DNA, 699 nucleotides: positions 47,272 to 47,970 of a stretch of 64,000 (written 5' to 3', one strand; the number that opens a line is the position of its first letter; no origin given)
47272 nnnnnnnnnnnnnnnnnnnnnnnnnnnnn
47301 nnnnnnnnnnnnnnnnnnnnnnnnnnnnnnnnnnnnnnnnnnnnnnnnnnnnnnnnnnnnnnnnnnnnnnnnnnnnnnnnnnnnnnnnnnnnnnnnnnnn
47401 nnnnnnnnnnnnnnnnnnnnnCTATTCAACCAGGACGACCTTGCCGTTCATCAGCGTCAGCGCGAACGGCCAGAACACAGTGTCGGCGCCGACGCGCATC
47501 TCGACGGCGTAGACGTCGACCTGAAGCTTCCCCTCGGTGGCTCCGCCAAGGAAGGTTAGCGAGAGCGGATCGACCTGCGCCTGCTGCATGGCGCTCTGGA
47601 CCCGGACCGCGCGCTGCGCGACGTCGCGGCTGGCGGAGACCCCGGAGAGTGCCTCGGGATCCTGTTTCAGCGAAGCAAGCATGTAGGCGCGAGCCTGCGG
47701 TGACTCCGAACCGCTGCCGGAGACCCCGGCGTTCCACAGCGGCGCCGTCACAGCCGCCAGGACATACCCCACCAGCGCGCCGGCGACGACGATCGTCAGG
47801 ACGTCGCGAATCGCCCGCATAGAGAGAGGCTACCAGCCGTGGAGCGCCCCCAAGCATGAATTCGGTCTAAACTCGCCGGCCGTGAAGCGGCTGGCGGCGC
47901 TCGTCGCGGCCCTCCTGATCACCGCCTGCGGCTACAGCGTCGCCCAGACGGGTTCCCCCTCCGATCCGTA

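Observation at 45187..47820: Atypical FtsH-like protease co-operonic with two paralogous small signal-anchored proteins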

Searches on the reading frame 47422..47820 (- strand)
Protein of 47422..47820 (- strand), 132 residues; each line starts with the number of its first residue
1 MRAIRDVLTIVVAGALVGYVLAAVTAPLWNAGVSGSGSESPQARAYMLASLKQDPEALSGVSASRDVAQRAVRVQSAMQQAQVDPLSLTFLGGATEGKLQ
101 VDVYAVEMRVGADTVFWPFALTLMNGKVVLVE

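Call 3: search_protein_families(library=pfam, proteins=[window:47422-47820:-], max_evalue=1)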
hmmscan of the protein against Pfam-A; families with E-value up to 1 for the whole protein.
window:47422-47820:- (132 aa): 0 families

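Call 4: search_protein_families(library=ncbifam, proteins=[window:47422-47820:-], max_evalue=1)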
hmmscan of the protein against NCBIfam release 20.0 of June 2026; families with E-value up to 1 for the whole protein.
window:47422-47820:- (132 aa): 2 families
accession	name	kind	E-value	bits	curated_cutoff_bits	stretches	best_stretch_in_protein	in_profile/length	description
NF053591.1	YfiR_like_TOL0243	equivalog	0.024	14.7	125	1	56-100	42-86/150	TOL_0243 family YfiR-like periplasmic protein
NF035932.1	lectin_4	subfamily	0.19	11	300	1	14-92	70-144/320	lectin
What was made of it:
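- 47422..47820 (-): sA: 132-aa bitopic membrane protein. It has a short basic N-terminus, a TM helix (aa 7-29) and an extracytoplasmic NTF2-like domain (aa ~41-131). No Pfam or NCBIfam family (calls 3, 4).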

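Call 34: find_homologous_proteins(query=A2, max_evalue=0.01)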
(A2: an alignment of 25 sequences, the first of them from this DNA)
Query A2 (25 sequences) (132 aa, profile of the alignment): 104 proteins with E <= 0.01 among 8000 candidates.
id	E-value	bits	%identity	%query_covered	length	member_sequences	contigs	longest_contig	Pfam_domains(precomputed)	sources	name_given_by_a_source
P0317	3.5e-40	155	-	-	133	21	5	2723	-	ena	-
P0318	1.8e-39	153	-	-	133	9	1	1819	-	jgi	-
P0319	9.9e-37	144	-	-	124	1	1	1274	-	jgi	-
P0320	3.8e-35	139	43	92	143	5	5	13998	-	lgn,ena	-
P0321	1.4e-30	124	74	100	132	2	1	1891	-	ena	-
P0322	1.8e-30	123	99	100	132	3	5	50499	-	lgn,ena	-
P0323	3.8e-30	122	77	100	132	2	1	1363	-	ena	-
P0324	1.5e-29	120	76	100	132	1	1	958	-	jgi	jgi:hypothetical protein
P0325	1.8e-29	120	77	100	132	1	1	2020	-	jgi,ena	jgi:hypothetical protein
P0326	2.4e-29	120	76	100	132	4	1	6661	-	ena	-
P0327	9.1e-29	118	74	100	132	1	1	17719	-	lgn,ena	-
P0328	1.7e-26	111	-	-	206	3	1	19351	-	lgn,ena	-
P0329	2.5e-26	110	-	-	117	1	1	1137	-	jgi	-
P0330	1.5e-24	104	-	-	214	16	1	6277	-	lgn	-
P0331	4.9e-24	103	-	-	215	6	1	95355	-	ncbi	ncbi:MAG: hypothetical protein ACUVS4_03375 [Chloroflexaceae bacterium]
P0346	1.0e-18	85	-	-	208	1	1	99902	-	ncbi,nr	ncbi:MAG TPA: hypothetical protein VH186_25855 [Chloroflexia bacterium]|nr:hypothetical protein [Chl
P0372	1.9e-16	78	31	33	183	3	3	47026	-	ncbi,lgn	-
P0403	8.4e-13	66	-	-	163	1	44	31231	-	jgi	jgi:hypothetical protein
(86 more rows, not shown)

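Call 39: find_encoding_contigs(protein=P0346, flank=4000, max_places=2)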
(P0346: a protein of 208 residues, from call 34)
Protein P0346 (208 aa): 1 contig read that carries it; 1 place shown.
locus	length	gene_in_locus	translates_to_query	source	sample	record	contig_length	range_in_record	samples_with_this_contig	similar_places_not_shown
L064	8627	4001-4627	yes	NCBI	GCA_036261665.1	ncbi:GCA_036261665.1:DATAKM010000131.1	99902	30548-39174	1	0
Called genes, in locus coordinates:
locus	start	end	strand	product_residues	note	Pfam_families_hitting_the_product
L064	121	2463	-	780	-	PF12704:MacB_PCD, PF02687:FtsX, PF12704:MacB_PCD, PF02687:FtsX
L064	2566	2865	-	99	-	-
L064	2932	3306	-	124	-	-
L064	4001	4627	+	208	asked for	-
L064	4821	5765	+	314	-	-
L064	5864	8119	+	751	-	PF05496:RuvB_N (faint), PF00004:AAA, PF01434:Peptidase_M41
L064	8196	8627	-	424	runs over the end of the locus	PF01590:GAF, PF13185:GAF_2, PF13492:GAF_3, PF07730:HisKA_3 (weak), PF13581:HATPase_c_2 (weak), PF02518:HATPase_c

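Call 40: find_encoding_contigs(protein=P0403, flank=4000, max_places=2)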
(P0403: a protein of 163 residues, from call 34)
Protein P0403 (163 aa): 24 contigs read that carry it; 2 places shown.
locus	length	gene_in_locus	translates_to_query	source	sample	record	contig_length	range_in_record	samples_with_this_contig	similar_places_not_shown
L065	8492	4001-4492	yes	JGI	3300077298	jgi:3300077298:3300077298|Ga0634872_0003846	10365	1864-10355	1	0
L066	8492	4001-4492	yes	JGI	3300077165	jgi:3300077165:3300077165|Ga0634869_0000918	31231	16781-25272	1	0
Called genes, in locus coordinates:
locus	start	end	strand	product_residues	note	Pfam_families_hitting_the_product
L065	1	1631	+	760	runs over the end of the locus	PF14742:GDE_N_bis, PF06202:GDE_C (weak), PF22422:MGH1-like_GH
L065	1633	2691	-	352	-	PF03033:Glyco_transf_28, PF04101:Glyco_tran_28_C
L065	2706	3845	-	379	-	PF01820:Dala_Dala_lig_N, PF02786:CPSase_L_D2 (weak), PF02222:ATP-grasp (weak), PF07478:Dala_Dala_lig_C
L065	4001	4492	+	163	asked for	-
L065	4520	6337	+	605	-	PF00004:AAA, PF17862:AAA_lid_3 (faint), PF01434:Peptidase_M41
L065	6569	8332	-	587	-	PF02463:SMC_N, PF13476:AAA_23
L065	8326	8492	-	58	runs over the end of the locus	?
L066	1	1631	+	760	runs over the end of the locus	PF14742:GDE_N_bis, PF06202:GDE_C (weak), PF22422:MGH1-like_GH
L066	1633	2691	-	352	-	PF03033:Glyco_transf_28, PF04101:Glyco_tran_28_C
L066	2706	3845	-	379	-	PF01820:Dala_Dala_lig_N, PF02786:CPSase_L_D2 (weak), PF02222:ATP-grasp (weak), PF07478:Dala_Dala_lig_C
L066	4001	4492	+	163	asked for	-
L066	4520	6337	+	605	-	PF00004:AAA, PF17862:AAA_lid_3 (faint), PF01434:Peptidase_M41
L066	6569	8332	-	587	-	PF02463:SMC_N, PF13476:AAA_23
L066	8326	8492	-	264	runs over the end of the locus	PF01479:S4, PF01728:FtsJ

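Call 41: find_encoding_contigs(protein=P0372, flank=4000, max_places=2)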
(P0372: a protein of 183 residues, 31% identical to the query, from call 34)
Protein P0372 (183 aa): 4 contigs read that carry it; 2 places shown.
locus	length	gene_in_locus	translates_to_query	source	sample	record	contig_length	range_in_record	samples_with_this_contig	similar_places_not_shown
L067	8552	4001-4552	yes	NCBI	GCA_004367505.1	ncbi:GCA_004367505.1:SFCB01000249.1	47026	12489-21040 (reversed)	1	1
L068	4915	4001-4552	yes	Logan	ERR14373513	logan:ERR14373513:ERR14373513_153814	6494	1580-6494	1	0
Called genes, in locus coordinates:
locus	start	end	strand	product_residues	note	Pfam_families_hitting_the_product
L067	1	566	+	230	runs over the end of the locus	-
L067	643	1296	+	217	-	PF02706:Wzz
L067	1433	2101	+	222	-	PF10609:ParA, PF01656:CbiA, PF09140:MipZ (faint), PF13614:AAA_31 (weak)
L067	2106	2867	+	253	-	PF19567:CpsB_CapC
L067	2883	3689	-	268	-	PF00497:SBP_bac_3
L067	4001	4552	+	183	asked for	-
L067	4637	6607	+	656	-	PF00004:AAA, PF01434:Peptidase_M41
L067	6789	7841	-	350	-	PF05496:RuvB_N, PF13191:AAA_16 (faint), PF00004:AAA, PF07728:AAA_5 (weak), PF17864:AAA_lid_4, PF05491:WHD_RuvB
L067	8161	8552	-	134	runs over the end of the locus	PF00571:CBS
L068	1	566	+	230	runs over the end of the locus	-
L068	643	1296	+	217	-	PF02706:Wzz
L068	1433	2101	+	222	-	PF10609:ParA, PF01656:CbiA, PF09140:MipZ (faint), PF13614:AAA_31 (weak)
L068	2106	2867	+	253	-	PF19567:CpsB_CapC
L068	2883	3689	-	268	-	PF00497:SBP_bac_3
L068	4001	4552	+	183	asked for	-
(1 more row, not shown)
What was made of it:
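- Three of three look-ups that started from a partner homologue found an AAA+M41 gene downstream on the same strand (calls 39-41).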

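Call 42: predict_structure(alignment_id=A3)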
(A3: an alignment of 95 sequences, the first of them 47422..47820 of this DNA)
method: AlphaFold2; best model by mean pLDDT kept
length: 132 residues; sequences in the alignment: 95
mean_pLDDT: 78.7   pTM: 0.63
mean pLDDT of the five models: 78.7, 77.0, 76.1, 72.2, 71.1
residues with pLDDT >= 90: 30; 70-90: 77; 50-70: 17; < 50: 8
segments of 3 or more residues with pLDDT < 50: 29-35
pLDDT, mean of each block of 10 residues (from residue 1): 63 74 56 60 90 82 78 75 85 89 90 88 91 88
secondary structure, 60 per line:
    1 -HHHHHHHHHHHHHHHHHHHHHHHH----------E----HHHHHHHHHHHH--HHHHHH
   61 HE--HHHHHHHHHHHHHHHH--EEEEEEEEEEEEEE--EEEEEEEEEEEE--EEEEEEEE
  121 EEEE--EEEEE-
elements in order: H2-25 H41-52 H55-61 H65-80 E83-96 E99-110 E113-124 E127-131
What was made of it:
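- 47422..47820 (-): AlphaFold2 pLDDT 78.7, with the domain at 75-91 (call 42).
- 47734..47802 (-): sA transmembrane anchor (aa 7-29). Modelled as a helix, aa 2-25 (call 42).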

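Call 52: fold_search(model_id=the predicted structure, library=pdb)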
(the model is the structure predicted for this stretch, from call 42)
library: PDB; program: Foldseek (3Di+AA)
matches with E <= 10: 1261; with E <= 0.001: 1
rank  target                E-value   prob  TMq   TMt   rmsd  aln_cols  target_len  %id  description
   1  4u13_A                7.3e-04  1.00  0.49  0.57   3.3       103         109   17  Crystal structure of putative polyketide cyclase (protein SMa1630) from Sinorhizobium meliloti at 2.3 A resolution (released 2014-09-10)
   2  9qzd_A                1.2e-03  1.00  0.48  0.50   3.4       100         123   20  de novo NTF2-like protein (released 2025-10-22)
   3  2jq5_MODEL_1_A        1.3e-03  1.00  0.52  0.54   3.2       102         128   17  Solution structure of RPA3114, a SEC-C motif containing protein from Rhodopseudomonas palustris; Northeast Str (released 2007-06-26)
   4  9vxg_A                1.6e-03  1.00  0.51  0.52   3.7        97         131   13  ROS-Sensing Transcription Factor YchJ Regulates the RssB-RpoS Pathway to Protect Salmonella Against Oxidative Attack b (released 2025-08-06)
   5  9r0z                  1.6e-03  1.00  0.46  0.58   3.4       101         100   20  De novo designed homodimeric NTF2-like protein (released 2025-10-22)
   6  5l33                  1.9e-03  1.00  0.48  0.57   3.5       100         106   20  Crystal structure of a de novo designed protein with curved beta-sheet (released 2017-01-25)
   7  3gwr_B                3.0e-03  1.00  0.48  0.49   4.2       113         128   12  Crystal structure of Putative calcium/calmodulin-dependent protein kinase type II association domain (YP_315894.1) fro (released 2009-04-14)
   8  9r17                  3.4e-03  1.00  0.47  0.56   3.4       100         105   19  De novo designed homodimeric NTF2-like protein with a hydrophobic pocket (released 2025-10-22)
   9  5ien_B                3.6e-03  1.00  0.49  0.52   3.3       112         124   11  Structure of CDL2.2, a computationally designed Vitamin-D3 binder (released 2017-03-01)
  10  2bng_B                4.3e-03  1.00  0.49  0.48   3.3       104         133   12  Structure of an M.tuberculosis LEH-like epoxide hydrolase (released 2005-08-03)
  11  9r0t_A                4.3e-03  1.00  0.46  0.55   4.0       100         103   20  De novo designed homodimeric NTF2-like protein with a hydrophobic pocket (released 2025-10-22)
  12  5tph_A                4.3e-03  1.00  0.43  0.46   3.8        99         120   17  Crystal structure of a de novo designed protein homodimer with curved beta-sheet (released 2017-01-25)
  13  3hk4_A                4.5e-03  1.00  0.40  0.44   6.2       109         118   16  CRYSTAL STRUCTURE OF A PUTATIVE SNOAL-LIKE POLYKETIDE CYCLASE [CARBOHYDRATE PHOSPHATASE] (MLR7391) FROM MESORHIZOBIUM  (released 2009-06-09)
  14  5cf1_A                5.1e-03  1.00  0.49  0.47   4.6       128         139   16  Crystal Structure of the M32V/M78V/I80V/L114F mutant of LEH (released 2016-07-13)
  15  4kvh                  5.8e-03  1.00  0.48  0.55   4.8       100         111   21  Crystal structure of ketosteroid isomerase fold protein Hmuk_0747 (released 2013-06-12)
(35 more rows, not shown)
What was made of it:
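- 47422..47820 (-): Foldseek against PDB returns NTF2-like proteins, best E 7e-4 (call 52).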

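Call 72: search_protein_families(library=pfam, alignment_id=A3, max_evalue=1)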
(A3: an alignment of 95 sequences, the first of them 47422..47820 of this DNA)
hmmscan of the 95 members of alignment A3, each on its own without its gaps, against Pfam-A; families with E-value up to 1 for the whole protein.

A. member 1, window:47422-47820:- (132 aa): 0 families

B. families by the number of members that match (of 95 scanned): 44 families (the first 25 are shown)
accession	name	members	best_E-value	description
PF01161.25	PBP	12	1.2e-05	Phosphatidylethanolamine-binding protein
PF12911.12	OppC_N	7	0.022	N-terminal TM domain of oligopeptide transport permease C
PF04625.18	DEC-1_N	6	0.0022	DEC-1 protein, N-terminal region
PF19613.4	DUF6118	4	0.034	Family of unknown function (DUF6118)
PF17680.6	FlgO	3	0.0032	FlgO protein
PF13026.12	DUF3887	3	0.027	Protein of unknown function (DUF3887)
PF22571.1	LiaI-LiaF-TM_PspC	2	0.017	PspC transmembrane region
PF08312.17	cwf21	2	0.066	cwf21 domain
PF18877.6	SSSPR-51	2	0.094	SSSPR-51 domain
PF11210.13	DUF2996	2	0.11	Protein of unknown function (DUF2996)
PF05117.17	DUF695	1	0.0069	Family of unknown function (DUF695)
PF12795.12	MscS_porin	1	0.0071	Mechanosensitive ion channel porin domain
PF05101.18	VirB3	1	0.029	Type IV secretory pathway, VirB3-like protein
PF25799.1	prePAAR_I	1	0.033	Class I prePAAR effector Rhs1 motif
PF09695.16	YtfJ_HI0045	1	0.041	Bacterial protein of unknown function (YtfJ_HI0045)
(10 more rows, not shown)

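Call 80: search_protein_families(library=pfam, proteins=[L064:4821-5765:+], max_evalue=0.1)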
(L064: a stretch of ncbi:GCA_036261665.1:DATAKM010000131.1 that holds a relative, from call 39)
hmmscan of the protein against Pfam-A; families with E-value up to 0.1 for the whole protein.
L064:4821-5765:+ (314 aa): 0 families
